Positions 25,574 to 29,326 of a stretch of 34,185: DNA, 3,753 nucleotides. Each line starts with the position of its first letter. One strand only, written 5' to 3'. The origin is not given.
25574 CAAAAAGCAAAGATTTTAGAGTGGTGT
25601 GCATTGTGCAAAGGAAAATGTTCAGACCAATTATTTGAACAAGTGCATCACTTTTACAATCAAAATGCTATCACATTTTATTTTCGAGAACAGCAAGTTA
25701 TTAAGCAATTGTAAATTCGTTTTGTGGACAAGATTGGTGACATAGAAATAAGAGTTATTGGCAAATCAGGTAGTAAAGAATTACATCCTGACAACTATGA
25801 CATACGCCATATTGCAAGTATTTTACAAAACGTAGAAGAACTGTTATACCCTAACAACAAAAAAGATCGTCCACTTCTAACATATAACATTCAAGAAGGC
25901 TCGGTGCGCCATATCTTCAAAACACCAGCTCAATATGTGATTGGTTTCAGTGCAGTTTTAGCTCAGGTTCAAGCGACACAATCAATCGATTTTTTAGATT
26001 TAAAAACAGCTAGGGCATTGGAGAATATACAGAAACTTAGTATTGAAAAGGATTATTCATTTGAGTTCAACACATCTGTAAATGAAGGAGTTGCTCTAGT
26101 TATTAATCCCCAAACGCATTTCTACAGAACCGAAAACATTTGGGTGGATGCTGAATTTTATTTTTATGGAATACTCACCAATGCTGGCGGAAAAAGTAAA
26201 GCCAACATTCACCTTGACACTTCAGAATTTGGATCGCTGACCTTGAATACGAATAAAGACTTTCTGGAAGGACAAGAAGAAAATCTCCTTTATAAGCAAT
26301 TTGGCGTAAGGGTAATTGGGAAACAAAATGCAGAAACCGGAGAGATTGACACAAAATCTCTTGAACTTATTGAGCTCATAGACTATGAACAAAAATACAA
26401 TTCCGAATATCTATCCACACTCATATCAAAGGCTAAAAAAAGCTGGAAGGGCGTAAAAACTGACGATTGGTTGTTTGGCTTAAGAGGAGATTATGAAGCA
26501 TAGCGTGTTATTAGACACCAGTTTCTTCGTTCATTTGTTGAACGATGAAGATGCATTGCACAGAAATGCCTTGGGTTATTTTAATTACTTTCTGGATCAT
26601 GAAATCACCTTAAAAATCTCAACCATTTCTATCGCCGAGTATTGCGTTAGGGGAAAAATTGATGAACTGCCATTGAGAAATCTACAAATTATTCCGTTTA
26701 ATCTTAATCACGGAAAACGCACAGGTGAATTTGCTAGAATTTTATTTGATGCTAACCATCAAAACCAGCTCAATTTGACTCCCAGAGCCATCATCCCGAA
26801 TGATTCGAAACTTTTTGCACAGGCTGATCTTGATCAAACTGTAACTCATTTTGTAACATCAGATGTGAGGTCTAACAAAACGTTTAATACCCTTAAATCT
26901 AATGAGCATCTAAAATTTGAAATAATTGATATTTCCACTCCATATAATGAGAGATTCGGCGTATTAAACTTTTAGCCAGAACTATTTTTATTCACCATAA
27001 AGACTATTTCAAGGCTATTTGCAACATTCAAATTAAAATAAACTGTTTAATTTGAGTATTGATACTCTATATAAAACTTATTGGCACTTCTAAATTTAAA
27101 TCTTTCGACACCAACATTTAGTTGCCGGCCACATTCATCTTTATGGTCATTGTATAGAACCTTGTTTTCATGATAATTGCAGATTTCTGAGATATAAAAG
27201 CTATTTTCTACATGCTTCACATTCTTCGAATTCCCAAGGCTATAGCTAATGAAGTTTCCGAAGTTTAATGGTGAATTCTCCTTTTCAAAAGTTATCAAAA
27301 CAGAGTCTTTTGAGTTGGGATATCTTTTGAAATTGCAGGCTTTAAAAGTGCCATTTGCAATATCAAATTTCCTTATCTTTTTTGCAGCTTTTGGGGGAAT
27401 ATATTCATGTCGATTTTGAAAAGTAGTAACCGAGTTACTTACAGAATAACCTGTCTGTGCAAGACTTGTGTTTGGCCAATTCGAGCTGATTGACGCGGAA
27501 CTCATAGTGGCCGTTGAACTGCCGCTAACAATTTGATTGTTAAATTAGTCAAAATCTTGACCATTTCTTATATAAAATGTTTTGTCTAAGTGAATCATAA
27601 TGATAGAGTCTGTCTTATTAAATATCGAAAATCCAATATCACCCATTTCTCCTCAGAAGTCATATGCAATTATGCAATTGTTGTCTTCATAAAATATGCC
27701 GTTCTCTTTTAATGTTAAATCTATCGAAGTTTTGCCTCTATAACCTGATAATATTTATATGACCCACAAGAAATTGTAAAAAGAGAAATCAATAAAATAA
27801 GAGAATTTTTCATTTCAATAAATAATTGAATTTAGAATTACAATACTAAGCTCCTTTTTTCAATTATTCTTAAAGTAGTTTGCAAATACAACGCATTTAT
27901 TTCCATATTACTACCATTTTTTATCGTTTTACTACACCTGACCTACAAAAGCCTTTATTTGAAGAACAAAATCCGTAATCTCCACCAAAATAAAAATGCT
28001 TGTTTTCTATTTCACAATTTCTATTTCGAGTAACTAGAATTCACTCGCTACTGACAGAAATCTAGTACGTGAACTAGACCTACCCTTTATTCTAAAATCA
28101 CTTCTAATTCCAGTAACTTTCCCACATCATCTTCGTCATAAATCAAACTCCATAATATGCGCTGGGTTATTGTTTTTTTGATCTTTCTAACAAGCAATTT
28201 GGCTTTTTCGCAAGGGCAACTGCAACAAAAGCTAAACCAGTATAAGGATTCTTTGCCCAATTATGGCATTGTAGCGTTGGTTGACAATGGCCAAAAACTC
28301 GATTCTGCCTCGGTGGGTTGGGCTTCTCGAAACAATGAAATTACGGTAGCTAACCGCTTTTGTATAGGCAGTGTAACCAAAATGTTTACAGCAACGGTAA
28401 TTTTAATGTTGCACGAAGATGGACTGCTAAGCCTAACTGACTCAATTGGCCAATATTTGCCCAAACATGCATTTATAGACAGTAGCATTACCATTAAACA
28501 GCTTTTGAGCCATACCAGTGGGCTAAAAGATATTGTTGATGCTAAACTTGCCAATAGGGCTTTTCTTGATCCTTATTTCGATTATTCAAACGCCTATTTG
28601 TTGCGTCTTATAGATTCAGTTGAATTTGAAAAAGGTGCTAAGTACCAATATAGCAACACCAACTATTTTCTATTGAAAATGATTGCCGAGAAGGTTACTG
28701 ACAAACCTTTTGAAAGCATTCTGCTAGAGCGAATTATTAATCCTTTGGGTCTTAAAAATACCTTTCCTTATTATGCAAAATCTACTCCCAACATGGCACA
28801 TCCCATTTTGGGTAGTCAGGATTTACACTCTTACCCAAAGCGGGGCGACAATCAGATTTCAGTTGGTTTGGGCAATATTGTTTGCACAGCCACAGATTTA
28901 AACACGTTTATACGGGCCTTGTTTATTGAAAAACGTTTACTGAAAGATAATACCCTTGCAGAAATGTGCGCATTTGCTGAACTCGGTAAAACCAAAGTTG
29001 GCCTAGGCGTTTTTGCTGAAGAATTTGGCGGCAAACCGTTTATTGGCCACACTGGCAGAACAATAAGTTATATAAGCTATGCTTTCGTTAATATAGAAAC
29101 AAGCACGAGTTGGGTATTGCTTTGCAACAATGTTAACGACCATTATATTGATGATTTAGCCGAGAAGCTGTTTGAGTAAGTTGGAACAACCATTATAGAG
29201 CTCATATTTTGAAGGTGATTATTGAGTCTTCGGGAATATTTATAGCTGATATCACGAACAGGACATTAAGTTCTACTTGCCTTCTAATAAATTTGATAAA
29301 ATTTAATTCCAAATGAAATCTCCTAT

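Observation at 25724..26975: Translationally coupled pair: unknown 259-aa protein plus VapC-like PIN nuclease (candidate non-canonical toxin-antitoxin or defence module)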

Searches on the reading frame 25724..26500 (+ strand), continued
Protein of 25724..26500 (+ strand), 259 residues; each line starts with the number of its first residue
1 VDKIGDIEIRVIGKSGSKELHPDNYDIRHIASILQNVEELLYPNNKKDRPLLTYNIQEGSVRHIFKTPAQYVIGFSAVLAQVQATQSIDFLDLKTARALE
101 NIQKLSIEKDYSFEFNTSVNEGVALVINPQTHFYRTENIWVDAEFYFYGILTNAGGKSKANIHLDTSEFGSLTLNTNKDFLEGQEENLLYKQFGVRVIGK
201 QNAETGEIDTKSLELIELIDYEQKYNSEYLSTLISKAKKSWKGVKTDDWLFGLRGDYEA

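Call 73: search_protein_families(library=phrogs, alignment_id=A8, max_evalue=0.00001)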
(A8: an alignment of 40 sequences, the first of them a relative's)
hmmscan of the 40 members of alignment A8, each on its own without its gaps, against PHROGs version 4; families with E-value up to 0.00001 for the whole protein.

A. member 1, L089:1258-1560:+ (101 aa): 0 families

B. families by the number of members that match (of 40 scanned): 94 families (the first 25 are shown)
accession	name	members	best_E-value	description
phrog_67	-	2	3.2e-71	DNA methyltransferase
phrog_18293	-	2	1.1e-30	methyltransferase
phrog_498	-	2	1.1e-24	DNA methyltransferase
phrog_3008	-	2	1.6e-24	DNA methyltransferase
phrog_2118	-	2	6e-20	HNH endonuclease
phrog_6025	-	2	1.6e-19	DNA methyltransferase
phrog_23148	-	2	1.3e-15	-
phrog_16726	-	2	1.1e-14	HNH endonuclease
phrog_6952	-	2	4.6e-14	DNA methyltransferase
phrog_2214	-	2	1.5e-13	HNH endonuclease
phrog_23085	-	2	1.6e-13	-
phrog_6050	-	2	5.5e-13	HNH endonuclease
phrog_1035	-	2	1.2e-10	endonuclease VII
phrog_239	-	1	2.7e-86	DNA primase/helicase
phrog_4930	-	1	8.9e-76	baseplate hub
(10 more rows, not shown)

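Call 92: search_dna_similar(query=L093:3326-4093:+, collection=phages, mode=protein, max_evalue=0.001)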
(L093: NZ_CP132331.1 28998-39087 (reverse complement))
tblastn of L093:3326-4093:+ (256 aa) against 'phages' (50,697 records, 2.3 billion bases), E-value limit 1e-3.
No match.

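Call 93: search_dna_similar(query=L093:3326-4093:+, collection=plasmids, mode=protein, max_evalue=0.001)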
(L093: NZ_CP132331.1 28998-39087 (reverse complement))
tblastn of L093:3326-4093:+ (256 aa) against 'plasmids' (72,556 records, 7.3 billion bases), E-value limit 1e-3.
Records with a match: 1; places in all: 1; records where one place covers at least 80% of the query: 1.
Best place of each record, by identity: >=99% 1.
By first word of the organism name: Bordetella 1.
By predicted mobility (MOB-suite, as given by PLSDB): non-mobilizable 1.
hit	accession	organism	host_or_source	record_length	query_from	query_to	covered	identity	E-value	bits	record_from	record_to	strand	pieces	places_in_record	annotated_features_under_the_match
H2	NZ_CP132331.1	Bordetella bronchiseptica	swine,lungs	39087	1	256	100%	100.0%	5e-166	515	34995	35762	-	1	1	hypothetical protein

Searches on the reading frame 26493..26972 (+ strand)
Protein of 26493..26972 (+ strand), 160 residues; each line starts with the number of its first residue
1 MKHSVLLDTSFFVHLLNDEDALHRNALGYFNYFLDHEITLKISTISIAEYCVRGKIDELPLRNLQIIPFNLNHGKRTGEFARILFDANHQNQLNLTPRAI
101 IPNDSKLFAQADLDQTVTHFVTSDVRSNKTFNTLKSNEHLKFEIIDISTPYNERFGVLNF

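Call 3: search_protein_families(library=pfam, proteins=[window:26493-26972:+], max_evalue=1)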
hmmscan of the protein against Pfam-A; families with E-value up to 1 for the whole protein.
window:26493-26972:+ (160 aa): 1 family
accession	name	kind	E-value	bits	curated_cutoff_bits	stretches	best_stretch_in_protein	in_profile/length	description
PF01850.27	PIN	-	0.0024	18.9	23.6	1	5-111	1-100/120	PIN domain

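Call 4: search_protein_families(library=padloc, proteins=[window:26493-26972:+], max_evalue=1)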
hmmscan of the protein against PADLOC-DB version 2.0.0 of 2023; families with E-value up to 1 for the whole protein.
window:26493-26972:+ (160 aa): 0 families

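Call 5: search_protein_families(library=ncbifam, proteins=[window:26493-26972:+], max_evalue=1)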
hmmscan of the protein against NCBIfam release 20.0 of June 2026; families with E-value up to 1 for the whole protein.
window:26493-26972:+ (160 aa): 0 families

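Call 6: search_protein_families(library=phrogs, proteins=[window:26493-26972:+], max_evalue=1)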
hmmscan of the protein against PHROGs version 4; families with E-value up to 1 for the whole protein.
window:26493-26972:+ (160 aa): 1 family
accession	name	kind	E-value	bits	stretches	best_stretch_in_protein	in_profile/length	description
phrog_35898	-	unknown function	0.071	14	1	60-135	46-123/180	-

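Call 13: find_homologous_proteins(query=window:26493-26972:+)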
Query window:26493-26972:+ (160 aa): 2899 proteins with E <= 0.001 among 2904 candidates; the best 120 are listed.
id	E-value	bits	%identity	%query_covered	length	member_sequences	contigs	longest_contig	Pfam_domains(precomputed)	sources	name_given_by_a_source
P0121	1.2e-100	352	100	100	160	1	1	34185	-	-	-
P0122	9.0e-73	262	74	100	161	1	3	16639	-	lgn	-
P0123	6.8e-72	259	74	100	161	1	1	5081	-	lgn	-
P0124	3.8e-71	256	73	100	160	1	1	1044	-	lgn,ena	-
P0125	9.3e-71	255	73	100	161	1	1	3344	-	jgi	-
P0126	9.8e-71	255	72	100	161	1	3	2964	-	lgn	-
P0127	1.1e-70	255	73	100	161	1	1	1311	-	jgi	jgi:predicted nucleic acid-binding protein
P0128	2.7e-70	254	72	100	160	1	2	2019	-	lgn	-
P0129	5.1e-70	253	71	100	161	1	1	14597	-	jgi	-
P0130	5.6e-70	253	72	100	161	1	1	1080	-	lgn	-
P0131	7.4e-70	252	73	100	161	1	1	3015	-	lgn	-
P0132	1.0e-69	252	72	100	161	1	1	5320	-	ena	-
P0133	1.1e-69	252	69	100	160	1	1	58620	-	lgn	-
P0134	1.5e-69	251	71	100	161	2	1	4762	-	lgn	-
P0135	1.5e-69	251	70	100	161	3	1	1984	-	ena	-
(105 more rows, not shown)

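Call 20: search_solved_structures(query=A2, max_evalue=10, show_alignments=2)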
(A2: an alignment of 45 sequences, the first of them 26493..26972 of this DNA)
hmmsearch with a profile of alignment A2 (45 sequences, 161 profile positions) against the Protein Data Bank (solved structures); distinct sequences matched with E-value up to 10: 6.
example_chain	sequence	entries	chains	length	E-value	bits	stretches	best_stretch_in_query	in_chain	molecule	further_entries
5l8r_G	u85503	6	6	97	1.3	12.2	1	115-147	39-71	PsaG | photosystem I reaction center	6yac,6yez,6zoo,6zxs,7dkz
7ksq_G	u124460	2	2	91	1.4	12.1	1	113-147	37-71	PSI-G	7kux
3lw5_G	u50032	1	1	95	1.6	12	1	112-147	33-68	Putative uncharacterized protein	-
4xk8_G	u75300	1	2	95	1.6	12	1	112-147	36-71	Photosystem I reaction center subunit V, chloroplastic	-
6l35_G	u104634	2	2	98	1.6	11.9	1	113-147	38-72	Predicted protein PsaG | PSI-G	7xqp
9lut_G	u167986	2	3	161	2.1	11.5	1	100-147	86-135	Photosystem I reaction center subunit V, chloroplastic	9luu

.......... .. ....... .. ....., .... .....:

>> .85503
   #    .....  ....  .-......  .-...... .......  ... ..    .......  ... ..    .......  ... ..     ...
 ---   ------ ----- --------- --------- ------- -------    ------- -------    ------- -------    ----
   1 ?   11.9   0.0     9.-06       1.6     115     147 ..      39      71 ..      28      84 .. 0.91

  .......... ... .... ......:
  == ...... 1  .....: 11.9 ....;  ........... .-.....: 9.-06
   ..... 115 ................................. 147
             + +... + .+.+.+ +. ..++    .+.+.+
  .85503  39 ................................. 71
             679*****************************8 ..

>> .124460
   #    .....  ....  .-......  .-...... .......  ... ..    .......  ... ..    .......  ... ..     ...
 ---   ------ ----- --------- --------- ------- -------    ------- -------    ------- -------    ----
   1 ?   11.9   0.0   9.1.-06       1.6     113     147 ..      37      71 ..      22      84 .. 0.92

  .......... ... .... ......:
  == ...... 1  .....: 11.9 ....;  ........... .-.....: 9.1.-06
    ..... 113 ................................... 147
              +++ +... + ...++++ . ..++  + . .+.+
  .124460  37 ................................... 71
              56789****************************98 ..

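Call 26: predict_structure(alignment_id=A2)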
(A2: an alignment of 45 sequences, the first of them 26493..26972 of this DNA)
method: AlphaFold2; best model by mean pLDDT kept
length: 160 residues; sequences in the alignment: 45
mean_pLDDT: 91.6   pTM: 0.87
mean pLDDT of the five models: 91.6, 91.4, 90.1, 89.3, 78.5
residues with pLDDT >= 90: 129; 70-90: 21; 50-70: 7; < 50: 3
segments of 3 or more residues with pLDDT < 50: 158-160
pLDDT, mean of each block of 10 residues (from residue 1): 91 96 96 95 97 95 96 97 87 73 95 97 95 95 95 67
secondary structure, 60 per line:
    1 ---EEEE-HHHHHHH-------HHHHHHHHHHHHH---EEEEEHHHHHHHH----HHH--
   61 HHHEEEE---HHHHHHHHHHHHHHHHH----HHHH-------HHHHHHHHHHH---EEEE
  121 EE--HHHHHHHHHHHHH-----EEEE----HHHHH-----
elements in order: E4-7 H9-15 H23-35 E39-43 H44-51 E64-67 H71-87 H92-95 H103-113 E117-122 H125-137 E143-146 H151-155

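Call 30: fold_search(model_id=the predicted structure, library=pdb)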
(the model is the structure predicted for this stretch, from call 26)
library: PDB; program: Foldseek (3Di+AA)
matches with E <= 10: 691; with E <= 0.001: 20
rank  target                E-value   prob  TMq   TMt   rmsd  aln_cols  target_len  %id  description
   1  9h6a_A                2.9e-05  1.00  0.56  0.66   4.3       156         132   14  Crystal structure of the E. coli F-plasmid VapBC toxin-antitoxin complex (released 2024-12-18)
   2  1y82_B                3.3e-05  1.00  0.65  0.70   4.3       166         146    8  Conserved hypothetical protein Pfu-367848-001 from Pyrococcus furiosus (released 2005-01-25)
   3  3tnd_A                4.2e-05  1.00  0.57  0.67   4.0       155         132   13  Crystal structure of Shigella flexneri VapBC toxin-antitoxin complex (released 2011-11-02)
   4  6ifc_A                4.8e-05  1.00  0.57  0.67   4.0       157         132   15  Crystal structure of VapBC from Salmonella typhimurium (released 2020-01-29)
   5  4chg_A                5.8e-05  1.00  0.61  0.72   4.2       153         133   12  Crystal structure of VapBC15 complex from Mycobacterium tuberculosis (released 2014-11-12)
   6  5ecw_A                5.8e-05  1.00  0.60  0.72   3.9       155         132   14  Structure of the Shigella flexneri VapC mutant D7A (released 2016-02-17)
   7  1y82_D                6.5e-05  1.00  0.61  0.69   4.3       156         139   11  Conserved hypothetical protein Pfu-367848-001 from Pyrococcus furiosus (released 2005-01-25)
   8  6sd6_D                1.1e-04  1.00  0.57  0.68   4.0       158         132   14  Structure of VapBC from Shigella sonnei (released 2020-08-26)
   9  6sd6_C                1.2e-04  1.00  0.58  0.67   3.7       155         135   13  Structure of VapBC from Shigella sonnei (released 2020-08-26)
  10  1ye5_B                1.8e-04  1.00  0.66  0.71   3.8       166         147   10  Crystal structure of hypothetical protein of unknown function from pyrococcus horikoshii OT3 (released 2005-05-17)
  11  5ed0_A                2.0e-04  1.00  0.58  0.68   3.9       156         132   12  Structure of the Shigella flexneri VapC mutant D7N (released 2016-02-17)
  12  5ecd_A                2.1e-04  1.00  0.58  0.69   3.8       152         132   13  Structure of the Shigella flexneri VapC mutant D98N crystal form 1 (released 2016-02-17)
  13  3zvk_B                2.3e-04  1.00  0.56  0.66   4.2       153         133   20  Crystal structure of VapBC2 from Rickettsia felis bound to a DNA fragment from their promoter (released 2011-12-14)
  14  3zvk_A                2.6e-04  1.00  0.55  0.64   4.6       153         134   20  Crystal structure of VapBC2 from Rickettsia felis bound to a DNA fragment from their promoter (released 2011-12-14)
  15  5wzf_B                2.7e-04  1.00  0.55  0.65   5.0       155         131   14  Crystal structure of Mycobacterium tuberculosis VapC20 (Rv2549c), Sarcin-Ricin loop cleaving toxin (released 2017-10-25)
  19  6a7v_C                6.9e-04  1.00  0.63  0.71   3.6       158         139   13  Crystal structure of Mycobacterium tuberculosis VapBC11 toxin-antitoxin complex (released 2018-10-10)
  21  5wzf_A                1.0e-03  1.00  0.54  0.65   4.7       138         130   15  Crystal structure of Mycobacterium tuberculosis VapC20 (Rv2549c), Sarcin-Ricin loop cleaving toxin (released 2017-10-25)
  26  6a7v_G                2.1e-03  1.00  0.63  0.72   3.6       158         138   13  Crystal structure of Mycobacterium tuberculosis VapBC11 toxin-antitoxin complex (released 2018-10-10)
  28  6a7v_A                2.3e-03  1.00  0.60  0.70   3.7       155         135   14  Crystal structure of Mycobacterium tuberculosis VapBC11 toxin-antitoxin complex (released 2018-10-10)
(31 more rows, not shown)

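Call 88: find_related_loci(query=A2, collection=metagenome_contigs, flank=3000)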
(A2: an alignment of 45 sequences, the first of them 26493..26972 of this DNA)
Query A2 (160 aa) in metagenome_contigs; peptide patterns used: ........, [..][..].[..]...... (x = any residue, [..] = any of these).
229 stretches matched a pattern; 183 encode a relative of the query (tblastn E <= 1e-3); the best 80 are kept; 80 distinct loci.
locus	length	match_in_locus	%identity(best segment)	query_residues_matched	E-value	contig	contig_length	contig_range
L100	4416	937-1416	73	1-160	4e-77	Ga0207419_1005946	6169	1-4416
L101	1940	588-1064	72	1-159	3e-79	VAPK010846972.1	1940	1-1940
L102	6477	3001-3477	72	1-159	4e-76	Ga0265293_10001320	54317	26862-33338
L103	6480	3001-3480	73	1-160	1e-75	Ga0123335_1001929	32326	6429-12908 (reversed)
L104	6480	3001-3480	70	1-160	4e-75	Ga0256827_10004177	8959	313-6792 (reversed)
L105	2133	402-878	72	1-159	5e-76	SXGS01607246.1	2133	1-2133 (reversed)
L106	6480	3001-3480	70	1-160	1e-73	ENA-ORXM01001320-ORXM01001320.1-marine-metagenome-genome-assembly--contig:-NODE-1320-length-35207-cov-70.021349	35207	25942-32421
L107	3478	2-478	70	2-160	1e-73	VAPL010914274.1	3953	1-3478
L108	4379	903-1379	70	1-159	2e-73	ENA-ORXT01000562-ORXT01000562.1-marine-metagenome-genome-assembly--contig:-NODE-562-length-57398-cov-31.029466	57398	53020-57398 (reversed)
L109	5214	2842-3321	68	1-160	5e-73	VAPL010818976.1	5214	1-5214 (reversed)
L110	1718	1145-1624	68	1-160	3e-76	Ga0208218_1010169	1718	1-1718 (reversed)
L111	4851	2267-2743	67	1-159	3e-73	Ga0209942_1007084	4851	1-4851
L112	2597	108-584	67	1-159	3e-74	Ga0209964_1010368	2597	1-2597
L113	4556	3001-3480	68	1-160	5e-73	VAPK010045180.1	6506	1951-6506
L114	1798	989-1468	69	1-160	2e-75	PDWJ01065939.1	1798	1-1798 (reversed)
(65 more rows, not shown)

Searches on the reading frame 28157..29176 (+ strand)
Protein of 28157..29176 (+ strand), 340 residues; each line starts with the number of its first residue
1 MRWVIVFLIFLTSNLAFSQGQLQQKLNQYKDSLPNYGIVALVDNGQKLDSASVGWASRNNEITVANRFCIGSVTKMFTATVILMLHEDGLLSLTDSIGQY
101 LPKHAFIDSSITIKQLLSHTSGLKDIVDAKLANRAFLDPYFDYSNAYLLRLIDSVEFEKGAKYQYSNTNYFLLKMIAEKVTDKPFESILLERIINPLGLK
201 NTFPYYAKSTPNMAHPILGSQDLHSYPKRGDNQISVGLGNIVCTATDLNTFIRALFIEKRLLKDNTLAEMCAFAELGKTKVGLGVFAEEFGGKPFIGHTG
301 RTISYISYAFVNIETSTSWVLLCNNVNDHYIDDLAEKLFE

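Call 64: search_protein_families(library=pfam, proteins=[window:28157-29176:+], max_evalue=0.001)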
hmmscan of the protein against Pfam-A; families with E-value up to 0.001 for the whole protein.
window:28157-29176:+ (340 aa): 1 family
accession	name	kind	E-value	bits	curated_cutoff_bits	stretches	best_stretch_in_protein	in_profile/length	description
PF00144.29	Beta-lactamase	-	2.4e-45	155.6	27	1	39-327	19-312/329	Beta-lactamase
